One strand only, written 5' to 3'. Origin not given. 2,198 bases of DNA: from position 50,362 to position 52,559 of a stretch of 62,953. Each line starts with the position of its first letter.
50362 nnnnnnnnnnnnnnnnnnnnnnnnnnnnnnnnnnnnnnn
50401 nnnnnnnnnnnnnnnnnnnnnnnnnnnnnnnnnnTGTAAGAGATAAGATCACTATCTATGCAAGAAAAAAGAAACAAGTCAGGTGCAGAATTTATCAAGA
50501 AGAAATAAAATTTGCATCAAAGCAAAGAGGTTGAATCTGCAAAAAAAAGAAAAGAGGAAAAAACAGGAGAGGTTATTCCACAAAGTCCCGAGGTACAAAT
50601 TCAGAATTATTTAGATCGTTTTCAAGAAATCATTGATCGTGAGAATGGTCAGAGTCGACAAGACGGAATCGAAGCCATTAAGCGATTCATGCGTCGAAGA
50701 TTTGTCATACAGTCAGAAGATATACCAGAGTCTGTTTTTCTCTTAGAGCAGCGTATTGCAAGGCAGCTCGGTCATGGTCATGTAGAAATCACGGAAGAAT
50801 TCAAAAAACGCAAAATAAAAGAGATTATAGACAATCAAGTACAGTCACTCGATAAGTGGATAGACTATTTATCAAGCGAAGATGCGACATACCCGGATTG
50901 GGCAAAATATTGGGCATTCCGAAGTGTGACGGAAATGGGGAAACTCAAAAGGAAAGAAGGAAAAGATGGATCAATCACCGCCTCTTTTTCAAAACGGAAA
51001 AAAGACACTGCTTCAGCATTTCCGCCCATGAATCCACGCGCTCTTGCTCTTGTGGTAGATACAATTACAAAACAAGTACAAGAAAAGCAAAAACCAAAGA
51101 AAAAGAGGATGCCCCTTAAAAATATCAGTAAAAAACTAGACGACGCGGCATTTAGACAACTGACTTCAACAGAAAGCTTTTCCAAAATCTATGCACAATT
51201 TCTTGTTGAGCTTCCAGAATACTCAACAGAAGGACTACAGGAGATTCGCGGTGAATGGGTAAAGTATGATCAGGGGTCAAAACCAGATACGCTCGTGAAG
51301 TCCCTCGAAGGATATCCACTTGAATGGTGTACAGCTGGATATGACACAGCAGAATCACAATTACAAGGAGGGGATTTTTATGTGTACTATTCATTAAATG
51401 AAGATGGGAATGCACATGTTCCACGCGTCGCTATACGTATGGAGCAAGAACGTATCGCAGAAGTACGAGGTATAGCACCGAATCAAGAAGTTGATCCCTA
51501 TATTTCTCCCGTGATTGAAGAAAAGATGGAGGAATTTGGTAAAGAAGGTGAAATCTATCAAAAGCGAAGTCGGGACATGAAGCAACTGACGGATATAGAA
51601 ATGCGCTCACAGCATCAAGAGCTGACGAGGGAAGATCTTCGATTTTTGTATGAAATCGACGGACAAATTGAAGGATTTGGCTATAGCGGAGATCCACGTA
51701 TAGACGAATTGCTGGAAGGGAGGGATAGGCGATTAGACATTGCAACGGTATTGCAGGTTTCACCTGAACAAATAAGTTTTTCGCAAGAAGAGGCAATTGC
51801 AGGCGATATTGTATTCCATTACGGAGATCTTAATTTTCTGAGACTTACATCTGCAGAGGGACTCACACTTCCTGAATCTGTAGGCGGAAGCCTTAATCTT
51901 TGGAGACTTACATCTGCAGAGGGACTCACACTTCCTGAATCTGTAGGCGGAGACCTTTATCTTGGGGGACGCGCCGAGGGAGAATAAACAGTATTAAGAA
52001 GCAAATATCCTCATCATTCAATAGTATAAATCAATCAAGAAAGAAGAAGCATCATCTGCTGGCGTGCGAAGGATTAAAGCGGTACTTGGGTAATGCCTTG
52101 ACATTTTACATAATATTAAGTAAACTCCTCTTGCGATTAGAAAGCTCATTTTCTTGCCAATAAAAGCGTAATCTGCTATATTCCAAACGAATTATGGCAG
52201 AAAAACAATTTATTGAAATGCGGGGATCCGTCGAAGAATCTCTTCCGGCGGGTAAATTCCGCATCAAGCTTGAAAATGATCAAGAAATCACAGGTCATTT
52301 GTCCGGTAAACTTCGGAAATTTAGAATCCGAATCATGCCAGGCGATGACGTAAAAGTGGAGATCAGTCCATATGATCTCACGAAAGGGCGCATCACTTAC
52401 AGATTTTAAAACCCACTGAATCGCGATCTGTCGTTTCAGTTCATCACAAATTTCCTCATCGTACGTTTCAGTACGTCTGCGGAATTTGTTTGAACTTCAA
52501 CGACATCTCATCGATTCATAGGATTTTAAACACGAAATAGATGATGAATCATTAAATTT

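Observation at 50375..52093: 1.6-kb single-ORF insertion flanked by two diverged copies of the alaS 3' end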

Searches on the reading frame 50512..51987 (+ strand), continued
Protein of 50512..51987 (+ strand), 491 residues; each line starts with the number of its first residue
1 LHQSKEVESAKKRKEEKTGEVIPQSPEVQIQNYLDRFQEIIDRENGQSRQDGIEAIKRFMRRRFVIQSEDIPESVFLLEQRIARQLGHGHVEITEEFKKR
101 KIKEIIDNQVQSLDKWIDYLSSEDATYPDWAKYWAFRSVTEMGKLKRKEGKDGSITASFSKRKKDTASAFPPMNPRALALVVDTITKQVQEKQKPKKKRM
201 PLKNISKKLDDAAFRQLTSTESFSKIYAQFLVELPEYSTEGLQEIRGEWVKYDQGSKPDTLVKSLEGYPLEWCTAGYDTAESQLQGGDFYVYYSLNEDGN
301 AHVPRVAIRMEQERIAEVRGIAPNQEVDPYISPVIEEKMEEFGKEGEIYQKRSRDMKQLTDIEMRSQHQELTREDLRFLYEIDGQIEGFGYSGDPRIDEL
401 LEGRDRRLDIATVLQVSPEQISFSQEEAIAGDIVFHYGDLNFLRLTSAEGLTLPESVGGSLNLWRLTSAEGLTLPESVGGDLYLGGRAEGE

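Call 48: search_protein_families(library=pfam, proteins=[L138:2322-3266:-, L099:2502-3194:-, L093:3-242:+, L119:3622-4224:+, L135:4354-4842:+, L119:7095-7868:+, L129:4310-5380:+, L166:1277-3310:+, L146:2477-3916:+], max_evalue=0.01)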
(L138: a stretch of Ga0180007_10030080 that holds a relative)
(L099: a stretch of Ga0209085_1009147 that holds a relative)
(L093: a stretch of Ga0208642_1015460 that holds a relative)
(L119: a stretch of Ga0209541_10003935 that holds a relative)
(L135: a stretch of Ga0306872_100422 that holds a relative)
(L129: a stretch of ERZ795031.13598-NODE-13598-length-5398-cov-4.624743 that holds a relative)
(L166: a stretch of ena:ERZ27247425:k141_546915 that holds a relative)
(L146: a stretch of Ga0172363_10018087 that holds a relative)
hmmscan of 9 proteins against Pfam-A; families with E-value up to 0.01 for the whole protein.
L138:2322-3266:- (314 aa): 1 family
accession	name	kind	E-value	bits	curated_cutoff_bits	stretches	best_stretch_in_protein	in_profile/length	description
PF00078.32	RVT_1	-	2.8e-24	86.4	29.6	1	47-251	8-203/205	Reverse transcriptase (RNA-dependent DNA polymerase)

L099:2502-3194:- (230 aa): 0 families

L093:3-242:+ (79 aa): 0 families

L119:3622-4224:+ (200 aa): 0 families

L135:4354-4842:+ (162 aa): 2 families
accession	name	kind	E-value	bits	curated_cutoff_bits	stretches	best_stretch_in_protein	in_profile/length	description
PF03449.20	GreA_GreB_N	-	7.2e-26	90.6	24.5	1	14-82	3-71/71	Transcription elongation factor, N-terminal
PF01272.25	GreA_GreB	-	1.3e-23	83.2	26.9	1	89-161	3-75/77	Transcription elongation factor, GreA/GreB, C-term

L119:7095-7868:+ (257 aa): 16 families
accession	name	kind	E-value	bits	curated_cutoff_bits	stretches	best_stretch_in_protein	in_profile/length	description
PF08241.18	Methyltransf_11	-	5e-19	69.2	21.2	1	46-146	1-95/95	Methyltransferase domain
PF13649.12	Methyltransf_25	-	3.4e-18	66.6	27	1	45-142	1-97/97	Methyltransferase domain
PF01209.24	Ubie_methyltran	-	1.4e-16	61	20.1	1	34-149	40-154/233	ubiE/COQ5 methyltransferase family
PF13847.12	Methyltransf_31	-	8.7e-16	58.3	27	1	40-146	2-109/145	Methyltransferase domain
PF08242.18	Methyltransf_12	-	1.9e-13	51.4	30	1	46-143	1-97/98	Methyltransferase domain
PF13489.12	Methyltransf_23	-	7.7e-12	45.7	27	1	32-157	11-127/164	Methyltransferase domain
PF01555.25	N6_N4_Mtase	-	4.6e-08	33.7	26.7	1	124-155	29-60/221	DNA methylase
PF02353.26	CMAS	-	4.7e-08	33.1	27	1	34-143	55-161/273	Mycolic acid cyclopropane synthetase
PF05175.20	MTS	-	1e-06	29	23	1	31-149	25-141/170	Methyltransferase small domain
PF00398.26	RrnaAD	-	1.5e-05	24.7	24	1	34-87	23-76/263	Ribosomal RNA adenine dimethylase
PF06325.19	PrmA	-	9.6e-05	22.4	22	1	38-146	158-258/296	Ribosomal protein L11 methyltransferase (PrmA)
PF13679.12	Methyltransf_32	-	0.00065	20.1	27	1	36-89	20-79/143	Methyltransferase domain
PF01135.25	PCMT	-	0.0013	19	20.3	1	34-89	66-124/210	Protein-L-isoaspartate(D-aspartate) O-methyltransferase (PCMT)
PF01728.25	FtsJ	-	0.004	17.5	24.1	1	32-88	11-67/181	FtsJ-like methyltransferase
PF05958.17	tRNA_U5-meth_tr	-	0.0045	16.5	23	0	40-89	200-249/357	tRNA (Uracil-5-)-methyltransferase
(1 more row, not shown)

L129:4310-5380:+ (356 aa): 1 family
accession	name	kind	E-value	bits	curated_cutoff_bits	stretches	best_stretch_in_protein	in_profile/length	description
PF00078.32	RVT_1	-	2e-25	90.2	29.6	1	102-305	9-203/205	Reverse transcriptase (RNA-dependent DNA polymerase)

L166:1277-3310:+ (677 aa): 0 families

L146:2477-3916:+ (479 aa): 1 family
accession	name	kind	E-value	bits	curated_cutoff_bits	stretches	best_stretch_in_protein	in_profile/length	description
PF01139.22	RtcB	-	2.7e-159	531.4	27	1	48-479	1-426/426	tRNA-splicing ligase RtcB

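Call 57: find_encoding_contigs(protein=P0018, flank=3000, max_places=4)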
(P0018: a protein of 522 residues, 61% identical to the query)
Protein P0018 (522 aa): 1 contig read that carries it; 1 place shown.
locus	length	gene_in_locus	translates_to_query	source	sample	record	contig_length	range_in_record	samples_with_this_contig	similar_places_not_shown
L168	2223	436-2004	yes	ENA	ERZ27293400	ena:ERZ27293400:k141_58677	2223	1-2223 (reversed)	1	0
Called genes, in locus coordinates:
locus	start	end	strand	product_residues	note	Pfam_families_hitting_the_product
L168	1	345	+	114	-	?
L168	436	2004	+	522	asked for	-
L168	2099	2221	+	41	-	?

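Call 58: find_encoding_contigs(protein=P0011, flank=3000, max_places=4)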
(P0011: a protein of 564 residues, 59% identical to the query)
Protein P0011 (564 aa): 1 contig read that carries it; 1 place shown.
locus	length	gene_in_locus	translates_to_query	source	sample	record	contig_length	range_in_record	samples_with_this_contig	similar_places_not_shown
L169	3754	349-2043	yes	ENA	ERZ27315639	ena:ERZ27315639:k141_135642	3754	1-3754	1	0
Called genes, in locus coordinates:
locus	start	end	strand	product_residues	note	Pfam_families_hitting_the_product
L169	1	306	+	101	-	?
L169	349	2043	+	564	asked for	-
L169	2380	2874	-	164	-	PF00004:AAA (faint), PF01591:6PF2K (faint), PF08433:KTI12, PF13671:AAA_33, PF13207:AAA_17 (faint)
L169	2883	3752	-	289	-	?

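Call 65: find_related_loci(query=A1, collection=viral_contigs, flank=5000)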
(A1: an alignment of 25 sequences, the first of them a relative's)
Query A1 (491 aa) in viral_contigs; peptide patterns used: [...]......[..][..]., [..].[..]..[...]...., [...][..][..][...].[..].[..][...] (x = any residue, [..] = any of these).
119 stretches matched a pattern; 20 encode a relative of the query (tblastn E <= 1e-3); 20 distinct loci.
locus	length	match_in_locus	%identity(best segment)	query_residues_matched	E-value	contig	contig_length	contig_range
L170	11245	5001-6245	38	1-431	1e-82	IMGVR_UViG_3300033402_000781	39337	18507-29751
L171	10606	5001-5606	29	102-341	3e-19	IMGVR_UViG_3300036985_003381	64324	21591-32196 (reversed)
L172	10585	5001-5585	28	109-341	4e-18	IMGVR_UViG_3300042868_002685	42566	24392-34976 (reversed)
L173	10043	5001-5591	29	109-341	2e-16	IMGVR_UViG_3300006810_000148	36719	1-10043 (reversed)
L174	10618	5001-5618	30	98-337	3e-15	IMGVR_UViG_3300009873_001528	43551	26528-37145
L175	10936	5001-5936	25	79-372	1e-14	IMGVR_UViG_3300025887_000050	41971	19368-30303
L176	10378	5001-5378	36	261-391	6e-13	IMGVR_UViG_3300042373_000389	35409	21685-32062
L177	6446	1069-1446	36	261-391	7e-13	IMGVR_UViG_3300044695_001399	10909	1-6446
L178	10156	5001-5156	50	272-328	1e-11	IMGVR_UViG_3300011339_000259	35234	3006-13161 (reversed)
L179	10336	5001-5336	33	231-341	4e-11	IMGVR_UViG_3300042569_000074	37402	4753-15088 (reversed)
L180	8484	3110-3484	32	199-327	3e-10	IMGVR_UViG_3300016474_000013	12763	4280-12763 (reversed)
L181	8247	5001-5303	33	247-341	5e-10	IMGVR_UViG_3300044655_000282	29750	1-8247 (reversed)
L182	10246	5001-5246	38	239-327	7e-10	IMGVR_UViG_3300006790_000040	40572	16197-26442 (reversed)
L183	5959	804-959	51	272-327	8e-9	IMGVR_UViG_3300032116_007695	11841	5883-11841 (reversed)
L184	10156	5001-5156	51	272-327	1e-8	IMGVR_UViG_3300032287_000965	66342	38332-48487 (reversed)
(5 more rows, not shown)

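Call 67: search_protein_families(library=ncbifam, proteins=[L108:3981-4778:+, L119:3622-4224:+, L099:2502-3194:-, L166:4646-5125:+, L166:5363-5647:+, L166:8145-8597:+], max_evalue=0.01)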
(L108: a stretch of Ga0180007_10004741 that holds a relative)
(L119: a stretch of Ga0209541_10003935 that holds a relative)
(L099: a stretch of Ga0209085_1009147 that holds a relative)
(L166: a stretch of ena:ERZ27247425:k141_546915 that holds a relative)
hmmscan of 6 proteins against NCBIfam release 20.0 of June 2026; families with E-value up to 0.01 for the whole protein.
L108:3981-4778:+ (265 aa): 0 families

L119:3622-4224:+ (200 aa): 1 family
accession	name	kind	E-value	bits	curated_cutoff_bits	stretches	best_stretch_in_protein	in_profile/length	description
NF047376.1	TAA_AbiEi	equivalog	7.3e-07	29.1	150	1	10-92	14-103/172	type IV toxin-antitoxin system AbiEi family antitoxin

L099:2502-3194:- (230 aa): 1 family
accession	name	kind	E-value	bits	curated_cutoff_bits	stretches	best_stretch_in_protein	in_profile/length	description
NF040939.2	trans_reg_lrs14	equivalog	0.0018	18.3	90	1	2-65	11-75/103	Lrs14 family HTH-type transcriptional regulator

L166:4646-5125:+ (159 aa): 0 families

L166:5363-5647:+ (94 aa): 0 families

L166:8145-8597:+ (150 aa): 0 families

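Call 68: search_protein_families(library=pfam, proteins=[L108:3981-4778:+, L134:4592-4921:+, L134:1061-1969:+, L168:2099-2221:+, L166:3395-4165:+], max_evalue=0.01)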
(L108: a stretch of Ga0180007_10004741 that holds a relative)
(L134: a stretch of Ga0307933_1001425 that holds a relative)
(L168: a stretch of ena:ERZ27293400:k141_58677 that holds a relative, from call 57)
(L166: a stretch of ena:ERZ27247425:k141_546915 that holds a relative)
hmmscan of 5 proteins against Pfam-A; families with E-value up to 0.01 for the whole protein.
L108:3981-4778:+ (265 aa): 4 families
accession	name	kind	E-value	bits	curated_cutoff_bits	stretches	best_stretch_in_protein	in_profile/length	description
PF08241.18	Methyltransf_11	-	1.1e-07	32.9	21.2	1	87-135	48-95/95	Methyltransferase domain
PF13489.12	Methyltransf_23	-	3.5e-07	30.6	27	1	100-174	81-124/164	Methyltransferase domain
PF13847.12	Methyltransf_31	-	4e-05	23.8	27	1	96-148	70-120/145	Methyltransferase domain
PF08242.18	Methyltransf_12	-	0.00089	20.4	30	1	97-132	64-97/98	Methyltransferase domain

L134:4592-4921:+ (109 aa): 1 family
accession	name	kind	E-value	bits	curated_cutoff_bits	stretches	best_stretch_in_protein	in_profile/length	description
PF01435.24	Peptidase_M48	-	7.1e-08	32.9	20.3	1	6-103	117-185/186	Peptidase family M48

L134:1061-1969:+ (302 aa): 2 families
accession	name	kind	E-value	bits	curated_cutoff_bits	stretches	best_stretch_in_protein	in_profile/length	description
PF01435.24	Peptidase_M48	-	1.9e-33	116.3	20.3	1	79-295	4-184/186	Peptidase family M48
PF05569.17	Peptidase_M56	-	0.0013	18.4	31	1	121-162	177-218/296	BlaR1 peptidase M56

L168:2099-2221:+ (41 aa): 0 families

L166:3395-4165:+ (256 aa): 0 families

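Call 75: find_encoding_contigs(protein=P0037, flank=3000, max_places=3)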
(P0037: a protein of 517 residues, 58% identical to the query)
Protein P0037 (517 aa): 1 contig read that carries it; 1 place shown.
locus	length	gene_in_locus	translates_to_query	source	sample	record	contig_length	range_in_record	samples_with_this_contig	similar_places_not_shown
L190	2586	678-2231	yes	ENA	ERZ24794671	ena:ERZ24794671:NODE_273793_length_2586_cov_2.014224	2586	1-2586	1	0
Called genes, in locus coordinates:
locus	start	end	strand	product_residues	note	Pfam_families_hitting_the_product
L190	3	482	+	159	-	?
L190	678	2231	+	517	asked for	-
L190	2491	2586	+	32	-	?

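Call 76: find_encoding_contigs(protein=P0033, flank=3000, max_places=3)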
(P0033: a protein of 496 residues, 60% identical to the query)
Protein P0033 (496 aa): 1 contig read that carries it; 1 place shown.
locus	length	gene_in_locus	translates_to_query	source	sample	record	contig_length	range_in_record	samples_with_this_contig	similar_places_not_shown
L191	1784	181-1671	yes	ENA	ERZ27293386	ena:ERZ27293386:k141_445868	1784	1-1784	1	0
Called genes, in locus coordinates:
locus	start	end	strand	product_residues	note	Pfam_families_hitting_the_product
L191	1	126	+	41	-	?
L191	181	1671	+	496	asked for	-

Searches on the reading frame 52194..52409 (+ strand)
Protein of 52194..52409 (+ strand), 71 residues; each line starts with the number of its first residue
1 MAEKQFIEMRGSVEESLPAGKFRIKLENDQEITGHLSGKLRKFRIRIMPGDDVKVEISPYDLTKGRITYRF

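Call 4: search_protein_families(library=pfam, proteins=[window:52194-52409:+], max_evalue=0.1)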
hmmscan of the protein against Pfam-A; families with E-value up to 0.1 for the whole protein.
window:52194-52409:+ (71 aa): 2 families
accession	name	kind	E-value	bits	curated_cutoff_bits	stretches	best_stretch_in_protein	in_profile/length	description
PF01176.25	eIF-1a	-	1.8e-22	79.2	30.2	1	7-70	1-64/64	Translation initiation factor 1A / IF-1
PF16745.11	RsgA_N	-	0.0046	17.1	27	1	20-57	10-46/54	RsgA N-terminal domain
